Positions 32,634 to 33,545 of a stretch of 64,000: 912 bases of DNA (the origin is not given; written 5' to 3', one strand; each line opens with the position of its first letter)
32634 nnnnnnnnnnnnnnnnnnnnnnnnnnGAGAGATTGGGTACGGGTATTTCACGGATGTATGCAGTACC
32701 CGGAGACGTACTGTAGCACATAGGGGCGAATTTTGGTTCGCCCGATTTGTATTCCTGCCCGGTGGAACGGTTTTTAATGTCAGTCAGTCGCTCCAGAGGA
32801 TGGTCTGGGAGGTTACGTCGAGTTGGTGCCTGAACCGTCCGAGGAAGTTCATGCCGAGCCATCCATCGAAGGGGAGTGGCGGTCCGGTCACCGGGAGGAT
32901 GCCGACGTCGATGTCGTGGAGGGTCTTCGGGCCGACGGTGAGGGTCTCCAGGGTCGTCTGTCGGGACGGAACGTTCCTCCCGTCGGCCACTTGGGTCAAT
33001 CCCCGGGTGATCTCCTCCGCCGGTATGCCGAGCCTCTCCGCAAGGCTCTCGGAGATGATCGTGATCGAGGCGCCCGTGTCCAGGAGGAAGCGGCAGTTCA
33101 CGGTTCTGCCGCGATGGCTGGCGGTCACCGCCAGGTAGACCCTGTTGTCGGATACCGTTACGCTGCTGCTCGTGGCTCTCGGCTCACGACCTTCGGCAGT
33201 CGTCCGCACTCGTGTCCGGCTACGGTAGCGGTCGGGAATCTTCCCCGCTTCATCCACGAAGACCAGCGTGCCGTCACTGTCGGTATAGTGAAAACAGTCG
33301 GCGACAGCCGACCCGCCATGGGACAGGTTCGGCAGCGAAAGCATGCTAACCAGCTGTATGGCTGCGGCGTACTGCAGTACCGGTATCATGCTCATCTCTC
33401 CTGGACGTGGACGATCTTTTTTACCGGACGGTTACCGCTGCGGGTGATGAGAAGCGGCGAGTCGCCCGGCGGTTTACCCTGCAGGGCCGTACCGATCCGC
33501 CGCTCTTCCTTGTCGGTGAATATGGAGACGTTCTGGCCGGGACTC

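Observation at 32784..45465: Duplicated cassette: giant PilY1/PilC-like secreted protein translationally coupled to a retropepsin-like aspartic protease, with no pilus genes nearby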

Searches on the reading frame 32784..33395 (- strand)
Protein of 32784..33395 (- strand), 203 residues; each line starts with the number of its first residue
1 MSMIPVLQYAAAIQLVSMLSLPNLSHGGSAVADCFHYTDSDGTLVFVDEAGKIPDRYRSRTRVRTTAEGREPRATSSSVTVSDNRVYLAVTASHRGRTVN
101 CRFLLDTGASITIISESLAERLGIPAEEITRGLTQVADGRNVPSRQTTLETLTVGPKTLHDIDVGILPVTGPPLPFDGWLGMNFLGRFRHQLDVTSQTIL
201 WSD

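Call 8: search_protein_families(library=pfam, proteins=[window:32784-33395:-], max_evalue=0.01)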
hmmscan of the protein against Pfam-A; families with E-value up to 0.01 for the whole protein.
window:32784-33395:- (203 aa): 3 families
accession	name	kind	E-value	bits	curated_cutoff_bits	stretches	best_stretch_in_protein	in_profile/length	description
PF13650.11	Asp_protease_2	-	4.1e-19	69.5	24.3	1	90-184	1-90/90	Aspartyl protease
PF13975.11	gag-asp_proteas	-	2e-16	60.8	28.2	1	100-187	9-92/92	gag-polyprotein putative aspartyl protease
PF08284.16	RVP_2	-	0.00066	19.9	20.3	1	102-200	34-129/136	Retroviral aspartyl protease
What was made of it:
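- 32784..33395 (-): Protease A: same architecture as B (75% aa identity); probable true start at 33389. Pfam Asp_protease_2 69.5 bits (call 8).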

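Call 9: search_protein_families(library=ncbifam, proteins=[window:32784-33395:-], max_evalue=0.01)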
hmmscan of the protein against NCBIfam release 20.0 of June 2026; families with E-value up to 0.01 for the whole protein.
window:32784-33395:- (203 aa): 1 family
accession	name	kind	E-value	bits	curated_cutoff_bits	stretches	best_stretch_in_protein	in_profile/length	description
TIGR02281.1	clan_AA_DTGA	subfamily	1.7e-09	37.9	57.95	1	99-190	21-109/121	TIGR02281 family clan AA aspartic protease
